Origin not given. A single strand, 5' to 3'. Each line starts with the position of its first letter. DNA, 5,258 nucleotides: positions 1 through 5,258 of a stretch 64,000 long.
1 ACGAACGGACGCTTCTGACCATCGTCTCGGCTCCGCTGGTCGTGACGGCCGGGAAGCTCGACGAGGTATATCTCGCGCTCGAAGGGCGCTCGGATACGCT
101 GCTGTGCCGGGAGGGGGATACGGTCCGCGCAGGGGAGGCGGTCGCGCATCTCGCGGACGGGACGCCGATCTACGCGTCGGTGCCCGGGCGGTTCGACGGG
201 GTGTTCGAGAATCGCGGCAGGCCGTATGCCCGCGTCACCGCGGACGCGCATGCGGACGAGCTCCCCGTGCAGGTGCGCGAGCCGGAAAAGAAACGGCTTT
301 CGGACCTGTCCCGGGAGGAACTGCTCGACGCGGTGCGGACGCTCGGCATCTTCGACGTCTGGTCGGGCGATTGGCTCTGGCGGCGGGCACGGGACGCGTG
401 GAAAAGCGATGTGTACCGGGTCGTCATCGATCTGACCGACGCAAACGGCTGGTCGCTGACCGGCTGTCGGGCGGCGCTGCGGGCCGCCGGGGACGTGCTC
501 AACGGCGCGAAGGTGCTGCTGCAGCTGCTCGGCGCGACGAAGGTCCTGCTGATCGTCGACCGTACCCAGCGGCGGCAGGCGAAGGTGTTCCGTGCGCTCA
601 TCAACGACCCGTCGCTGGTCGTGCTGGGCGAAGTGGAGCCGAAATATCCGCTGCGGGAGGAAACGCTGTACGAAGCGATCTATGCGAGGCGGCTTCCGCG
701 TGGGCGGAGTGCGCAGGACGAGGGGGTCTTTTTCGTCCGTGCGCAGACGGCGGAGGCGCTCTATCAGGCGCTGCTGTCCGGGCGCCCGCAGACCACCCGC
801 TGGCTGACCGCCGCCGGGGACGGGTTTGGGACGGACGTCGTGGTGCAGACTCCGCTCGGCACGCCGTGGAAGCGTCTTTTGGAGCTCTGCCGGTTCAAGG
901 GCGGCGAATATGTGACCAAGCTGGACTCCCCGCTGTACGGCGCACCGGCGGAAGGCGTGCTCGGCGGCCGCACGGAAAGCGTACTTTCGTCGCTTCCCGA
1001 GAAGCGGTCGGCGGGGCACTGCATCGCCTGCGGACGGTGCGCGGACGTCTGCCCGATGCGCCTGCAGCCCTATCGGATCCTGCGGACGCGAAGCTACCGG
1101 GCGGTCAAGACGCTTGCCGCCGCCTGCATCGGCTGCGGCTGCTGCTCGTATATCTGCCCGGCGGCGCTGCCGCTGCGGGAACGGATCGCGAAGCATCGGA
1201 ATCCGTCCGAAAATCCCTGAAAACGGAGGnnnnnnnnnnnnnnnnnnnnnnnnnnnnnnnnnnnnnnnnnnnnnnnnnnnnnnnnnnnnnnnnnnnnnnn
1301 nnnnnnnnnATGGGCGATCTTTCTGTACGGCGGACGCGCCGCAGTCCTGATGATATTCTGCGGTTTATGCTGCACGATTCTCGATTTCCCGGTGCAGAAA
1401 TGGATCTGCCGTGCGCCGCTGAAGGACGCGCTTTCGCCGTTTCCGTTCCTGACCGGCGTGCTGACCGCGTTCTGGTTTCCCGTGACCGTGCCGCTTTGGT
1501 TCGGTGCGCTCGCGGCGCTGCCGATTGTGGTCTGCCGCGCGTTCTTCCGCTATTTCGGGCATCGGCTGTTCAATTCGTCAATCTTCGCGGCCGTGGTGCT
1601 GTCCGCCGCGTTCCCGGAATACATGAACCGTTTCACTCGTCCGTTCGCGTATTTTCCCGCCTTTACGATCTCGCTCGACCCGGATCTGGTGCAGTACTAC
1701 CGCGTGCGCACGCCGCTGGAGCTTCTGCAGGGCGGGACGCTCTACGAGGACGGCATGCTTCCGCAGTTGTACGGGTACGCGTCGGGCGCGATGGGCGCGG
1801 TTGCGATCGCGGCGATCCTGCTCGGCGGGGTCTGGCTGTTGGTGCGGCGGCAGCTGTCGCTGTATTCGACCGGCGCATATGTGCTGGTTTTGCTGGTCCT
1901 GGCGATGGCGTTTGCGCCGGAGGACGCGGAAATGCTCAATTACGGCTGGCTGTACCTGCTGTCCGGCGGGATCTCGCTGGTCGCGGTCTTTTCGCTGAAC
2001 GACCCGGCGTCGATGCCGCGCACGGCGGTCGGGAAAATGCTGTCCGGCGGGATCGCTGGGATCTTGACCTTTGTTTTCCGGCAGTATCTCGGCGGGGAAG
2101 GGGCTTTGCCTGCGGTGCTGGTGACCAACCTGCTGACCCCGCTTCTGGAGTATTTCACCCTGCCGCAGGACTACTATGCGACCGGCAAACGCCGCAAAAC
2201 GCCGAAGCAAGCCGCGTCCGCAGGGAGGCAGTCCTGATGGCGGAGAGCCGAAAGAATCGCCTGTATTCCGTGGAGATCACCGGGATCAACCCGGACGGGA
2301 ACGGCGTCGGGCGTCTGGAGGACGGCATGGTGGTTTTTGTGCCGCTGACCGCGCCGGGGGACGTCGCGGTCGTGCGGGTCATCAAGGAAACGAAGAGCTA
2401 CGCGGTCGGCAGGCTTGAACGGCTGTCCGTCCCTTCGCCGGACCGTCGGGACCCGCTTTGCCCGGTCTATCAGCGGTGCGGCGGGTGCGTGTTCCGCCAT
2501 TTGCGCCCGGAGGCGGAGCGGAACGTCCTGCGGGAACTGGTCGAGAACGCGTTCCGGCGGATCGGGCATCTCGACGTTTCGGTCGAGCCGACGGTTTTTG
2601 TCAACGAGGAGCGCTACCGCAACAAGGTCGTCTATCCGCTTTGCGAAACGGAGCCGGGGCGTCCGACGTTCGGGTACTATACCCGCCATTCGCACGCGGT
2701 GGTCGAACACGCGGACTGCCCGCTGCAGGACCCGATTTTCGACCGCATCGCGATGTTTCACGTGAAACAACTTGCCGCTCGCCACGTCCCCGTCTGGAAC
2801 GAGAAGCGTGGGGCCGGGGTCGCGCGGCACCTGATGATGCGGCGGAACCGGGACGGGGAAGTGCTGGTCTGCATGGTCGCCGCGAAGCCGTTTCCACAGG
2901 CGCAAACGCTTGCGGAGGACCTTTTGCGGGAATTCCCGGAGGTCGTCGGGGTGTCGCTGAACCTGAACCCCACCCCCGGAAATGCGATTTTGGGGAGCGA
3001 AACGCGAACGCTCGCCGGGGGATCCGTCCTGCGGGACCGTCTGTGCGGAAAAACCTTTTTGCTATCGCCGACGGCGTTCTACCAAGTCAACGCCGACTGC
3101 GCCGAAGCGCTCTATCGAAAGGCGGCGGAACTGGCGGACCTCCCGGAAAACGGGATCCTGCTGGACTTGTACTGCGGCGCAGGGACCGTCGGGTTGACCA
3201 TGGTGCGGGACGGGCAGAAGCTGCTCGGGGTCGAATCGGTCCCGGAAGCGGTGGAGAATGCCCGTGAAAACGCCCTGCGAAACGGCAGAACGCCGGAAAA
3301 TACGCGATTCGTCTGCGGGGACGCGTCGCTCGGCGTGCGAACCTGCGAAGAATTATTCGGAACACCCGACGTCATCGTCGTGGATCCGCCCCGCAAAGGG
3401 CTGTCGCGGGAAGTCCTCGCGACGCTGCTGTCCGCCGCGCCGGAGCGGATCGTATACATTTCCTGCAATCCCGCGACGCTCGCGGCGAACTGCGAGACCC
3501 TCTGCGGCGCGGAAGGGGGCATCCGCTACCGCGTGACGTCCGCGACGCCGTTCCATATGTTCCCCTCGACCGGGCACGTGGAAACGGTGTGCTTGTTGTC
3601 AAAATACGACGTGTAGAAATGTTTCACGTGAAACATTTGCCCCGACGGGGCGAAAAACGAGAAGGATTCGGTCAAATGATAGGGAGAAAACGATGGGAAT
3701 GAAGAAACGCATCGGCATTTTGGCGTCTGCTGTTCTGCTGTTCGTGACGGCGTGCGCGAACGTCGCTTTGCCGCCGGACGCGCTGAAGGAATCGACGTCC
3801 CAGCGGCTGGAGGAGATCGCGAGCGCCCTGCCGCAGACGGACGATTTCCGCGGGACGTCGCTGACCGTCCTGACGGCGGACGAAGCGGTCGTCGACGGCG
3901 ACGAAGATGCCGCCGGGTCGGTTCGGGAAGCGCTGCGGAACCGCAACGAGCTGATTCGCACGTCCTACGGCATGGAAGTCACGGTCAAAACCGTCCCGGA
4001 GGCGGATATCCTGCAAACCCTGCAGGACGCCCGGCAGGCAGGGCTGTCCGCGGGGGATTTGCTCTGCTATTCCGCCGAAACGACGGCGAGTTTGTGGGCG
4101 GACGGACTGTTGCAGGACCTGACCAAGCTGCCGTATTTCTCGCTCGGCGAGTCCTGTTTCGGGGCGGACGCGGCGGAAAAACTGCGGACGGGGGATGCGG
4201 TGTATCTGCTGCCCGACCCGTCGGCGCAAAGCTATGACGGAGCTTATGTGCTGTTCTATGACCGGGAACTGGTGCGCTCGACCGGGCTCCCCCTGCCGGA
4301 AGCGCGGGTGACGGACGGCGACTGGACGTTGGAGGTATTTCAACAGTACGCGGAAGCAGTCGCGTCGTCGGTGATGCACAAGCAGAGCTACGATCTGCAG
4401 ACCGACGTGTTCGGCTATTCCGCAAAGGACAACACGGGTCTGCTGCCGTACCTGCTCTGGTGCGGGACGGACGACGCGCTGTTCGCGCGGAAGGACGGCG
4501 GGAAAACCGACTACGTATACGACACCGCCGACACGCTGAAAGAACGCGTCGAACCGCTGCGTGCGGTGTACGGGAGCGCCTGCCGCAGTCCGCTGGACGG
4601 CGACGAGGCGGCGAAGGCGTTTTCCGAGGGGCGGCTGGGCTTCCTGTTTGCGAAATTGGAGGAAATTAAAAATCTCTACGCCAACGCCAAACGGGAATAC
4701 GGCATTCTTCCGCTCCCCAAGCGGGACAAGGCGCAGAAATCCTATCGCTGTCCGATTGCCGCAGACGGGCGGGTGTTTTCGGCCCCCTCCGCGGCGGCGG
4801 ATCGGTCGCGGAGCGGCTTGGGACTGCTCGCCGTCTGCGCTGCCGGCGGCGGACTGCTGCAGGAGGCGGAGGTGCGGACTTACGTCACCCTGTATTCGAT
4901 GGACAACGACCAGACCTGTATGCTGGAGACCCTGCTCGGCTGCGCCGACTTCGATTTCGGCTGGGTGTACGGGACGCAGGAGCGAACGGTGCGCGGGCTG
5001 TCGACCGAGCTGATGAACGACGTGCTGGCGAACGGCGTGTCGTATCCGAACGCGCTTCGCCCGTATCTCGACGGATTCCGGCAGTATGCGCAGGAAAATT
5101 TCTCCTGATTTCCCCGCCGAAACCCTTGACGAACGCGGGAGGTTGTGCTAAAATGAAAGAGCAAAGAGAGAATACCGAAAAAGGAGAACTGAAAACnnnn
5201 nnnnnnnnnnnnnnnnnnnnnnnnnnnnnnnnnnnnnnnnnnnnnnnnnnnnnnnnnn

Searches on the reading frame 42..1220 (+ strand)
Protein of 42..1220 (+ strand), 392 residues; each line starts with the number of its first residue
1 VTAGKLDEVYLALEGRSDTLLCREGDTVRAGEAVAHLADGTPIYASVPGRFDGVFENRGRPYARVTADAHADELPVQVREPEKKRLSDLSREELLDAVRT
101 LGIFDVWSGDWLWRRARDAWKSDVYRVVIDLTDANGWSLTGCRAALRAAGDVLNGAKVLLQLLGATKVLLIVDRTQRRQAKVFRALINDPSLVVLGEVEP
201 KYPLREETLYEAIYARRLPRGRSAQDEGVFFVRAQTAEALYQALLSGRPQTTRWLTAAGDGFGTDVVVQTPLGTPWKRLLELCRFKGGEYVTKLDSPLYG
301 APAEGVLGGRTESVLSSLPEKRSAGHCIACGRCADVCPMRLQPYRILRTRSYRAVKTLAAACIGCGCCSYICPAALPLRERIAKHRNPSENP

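Call 28: search_protein_families(library=pfam, proteins=[window:42-1220:+], max_evalue=0.01)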
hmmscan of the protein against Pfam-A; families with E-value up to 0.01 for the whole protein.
window:42-1220:+ (392 aa): 13 families
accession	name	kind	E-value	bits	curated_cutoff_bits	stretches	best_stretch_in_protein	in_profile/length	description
PF13534.11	Fer4_17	-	7.7e-08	33.2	22.2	1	320-341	39-60/61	4Fe-4S dicluster domain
PF12838.12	Fer4_7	-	7.8e-07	29.9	27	1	326-374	1-50/52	4Fe-4S dicluster domain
PF13237.11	Fer4_10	-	4.8e-06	26.8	25.5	1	323-373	5-53/53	4Fe-4S dicluster domain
PF01512.22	Complex1_51K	-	7e-06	26.4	31.2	1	146-241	50-149/150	Nuo51 FMN-binding domain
PF13183.11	Fer4_8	-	8.1e-06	26.7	27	2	320-340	47-67/68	4Fe-4S dicluster domain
PF12797.12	Fer4_2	-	8.1e-06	25.9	24.5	1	324-338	7-21/22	4Fe-4S binding domain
PF00037.32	Fer4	-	9.6e-06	25.6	21.1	1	325-339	6-20/24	4Fe-4S binding domain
PF14697.11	Fer4_21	-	1.6e-05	25.4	35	1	326-374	7-53/59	4Fe-4S dicluster domain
PF13187.11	Fer4_9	-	4.7e-05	23.8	27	1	326-374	1-49/52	4Fe-4S dicluster domain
PF17179.9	Fer4_22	-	0.00013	23.2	27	0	316-340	70-94/95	4Fe-4S dicluster domain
PF12837.12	Fer4_6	-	0.0009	19.5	25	0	327-339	9-21/24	4Fe-4S binding domain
PF13746.11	Fer4_18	-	0.0013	19.4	27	0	320-341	54-75/114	4Fe-4S dicluster domain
PF12800.12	Fer4_4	-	0.0021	18.7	24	0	326-339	3-16/17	4Fe-4S binding domain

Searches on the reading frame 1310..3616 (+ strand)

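Call 28: search_protein_families(library=pfam, proteins=[window:1310-3616:+], max_evalue=0.01)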
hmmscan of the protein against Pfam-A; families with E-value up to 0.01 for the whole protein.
window:1310-3616:+ (768 aa): 7 families
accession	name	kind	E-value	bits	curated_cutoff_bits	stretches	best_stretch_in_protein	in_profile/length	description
PF05958.17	tRNA_U5-meth_tr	-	1.7e-18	67.2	23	1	588-765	177-356/357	tRNA (Uracil-5-)-methyltransferase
PF01938.26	TRAM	-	1.8e-09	37.8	21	1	316-369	5-60/61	TRAM domain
PF13649.12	Methyltransf_25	-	5.1e-05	24.3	27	1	618-672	2-55/97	Methyltransferase domain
PF05175.20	MTS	-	0.00014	21.9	23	1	613-712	31-128/170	Methyltransferase small domain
PF13847.12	Methyltransf_31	-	0.0003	20.9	27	1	616-672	6-63/145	Methyltransferase domain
PF03602.21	Cons_hypoth95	-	0.00035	20.7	24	1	613-707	41-137/182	Conserved hypothetical protein 95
PF09445.16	Methyltransf_15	-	0.00062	19.8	22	1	616-699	3-85/165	RNA cap guanine-N2 methyltransferase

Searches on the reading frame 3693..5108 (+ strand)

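Call 28: search_protein_families(library=pfam, proteins=[window:3693-5108:+], max_evalue=0.01)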
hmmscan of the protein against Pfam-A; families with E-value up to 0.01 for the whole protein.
window:3693-5108:+ (471 aa): 1 family
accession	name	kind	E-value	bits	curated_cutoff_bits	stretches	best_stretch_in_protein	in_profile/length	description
PF01547.30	SBP_bac_1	-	0.009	16.5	26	0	93-345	23-272/307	Bacterial extracellular solute-binding protein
